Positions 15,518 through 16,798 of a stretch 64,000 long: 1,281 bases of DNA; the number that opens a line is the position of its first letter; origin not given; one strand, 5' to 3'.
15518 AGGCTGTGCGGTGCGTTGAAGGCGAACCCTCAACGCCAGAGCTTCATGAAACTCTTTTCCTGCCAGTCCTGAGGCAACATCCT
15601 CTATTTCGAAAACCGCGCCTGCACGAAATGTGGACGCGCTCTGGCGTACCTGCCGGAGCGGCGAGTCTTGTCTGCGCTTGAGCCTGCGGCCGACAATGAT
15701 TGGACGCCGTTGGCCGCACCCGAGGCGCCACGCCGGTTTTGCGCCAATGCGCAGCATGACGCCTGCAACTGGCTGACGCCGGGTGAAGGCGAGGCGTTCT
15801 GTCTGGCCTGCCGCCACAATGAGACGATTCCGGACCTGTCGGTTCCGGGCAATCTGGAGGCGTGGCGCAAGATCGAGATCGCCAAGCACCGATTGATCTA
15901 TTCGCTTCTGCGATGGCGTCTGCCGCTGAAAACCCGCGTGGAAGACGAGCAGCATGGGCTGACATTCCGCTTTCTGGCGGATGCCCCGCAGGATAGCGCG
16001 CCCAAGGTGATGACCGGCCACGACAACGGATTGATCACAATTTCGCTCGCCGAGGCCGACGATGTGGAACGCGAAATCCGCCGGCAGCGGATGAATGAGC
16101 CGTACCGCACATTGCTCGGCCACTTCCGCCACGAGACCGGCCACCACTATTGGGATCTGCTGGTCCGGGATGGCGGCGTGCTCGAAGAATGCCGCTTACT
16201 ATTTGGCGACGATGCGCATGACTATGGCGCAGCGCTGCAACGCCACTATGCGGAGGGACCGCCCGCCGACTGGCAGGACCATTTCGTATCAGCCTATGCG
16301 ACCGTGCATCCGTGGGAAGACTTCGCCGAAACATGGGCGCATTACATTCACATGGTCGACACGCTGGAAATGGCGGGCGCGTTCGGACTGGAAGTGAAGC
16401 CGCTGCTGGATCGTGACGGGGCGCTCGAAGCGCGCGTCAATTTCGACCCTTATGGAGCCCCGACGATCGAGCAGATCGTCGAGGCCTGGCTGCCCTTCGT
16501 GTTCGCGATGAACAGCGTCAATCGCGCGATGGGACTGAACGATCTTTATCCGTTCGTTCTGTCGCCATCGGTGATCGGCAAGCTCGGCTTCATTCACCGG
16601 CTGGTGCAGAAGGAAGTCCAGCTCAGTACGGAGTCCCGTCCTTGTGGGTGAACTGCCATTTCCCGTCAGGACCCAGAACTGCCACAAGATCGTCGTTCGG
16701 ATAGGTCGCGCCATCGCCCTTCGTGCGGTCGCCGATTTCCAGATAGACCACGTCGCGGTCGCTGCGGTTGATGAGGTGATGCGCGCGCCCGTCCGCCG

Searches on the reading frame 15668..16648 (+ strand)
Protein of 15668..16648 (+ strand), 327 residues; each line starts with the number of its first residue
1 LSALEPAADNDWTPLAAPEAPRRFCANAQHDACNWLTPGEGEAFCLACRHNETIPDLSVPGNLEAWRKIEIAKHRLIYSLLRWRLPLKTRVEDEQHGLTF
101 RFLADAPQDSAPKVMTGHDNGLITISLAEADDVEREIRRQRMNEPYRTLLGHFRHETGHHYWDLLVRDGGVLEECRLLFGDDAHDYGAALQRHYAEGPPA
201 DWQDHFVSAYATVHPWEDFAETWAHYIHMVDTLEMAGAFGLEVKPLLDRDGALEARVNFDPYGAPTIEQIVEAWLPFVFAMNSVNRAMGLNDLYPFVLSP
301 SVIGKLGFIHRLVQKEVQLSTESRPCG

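Call 83: search_protein_families(library=pfam, proteins=[window:15668-16648:+], max_evalue=0.00001)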
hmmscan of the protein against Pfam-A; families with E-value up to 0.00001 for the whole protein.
window:15668-16648:+ (327 aa): 2 families
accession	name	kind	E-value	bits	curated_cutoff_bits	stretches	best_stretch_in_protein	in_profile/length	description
PF15887.11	Peptidase_Mx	-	1.4e-108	362.3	27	1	62-312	1-236/236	Putative zinc-binding metallo-peptidase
PF10005.14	Zn_ribbon_DZR_6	-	7e-14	52.7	23.4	1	1-58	34-92/93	zinc-ribbon domain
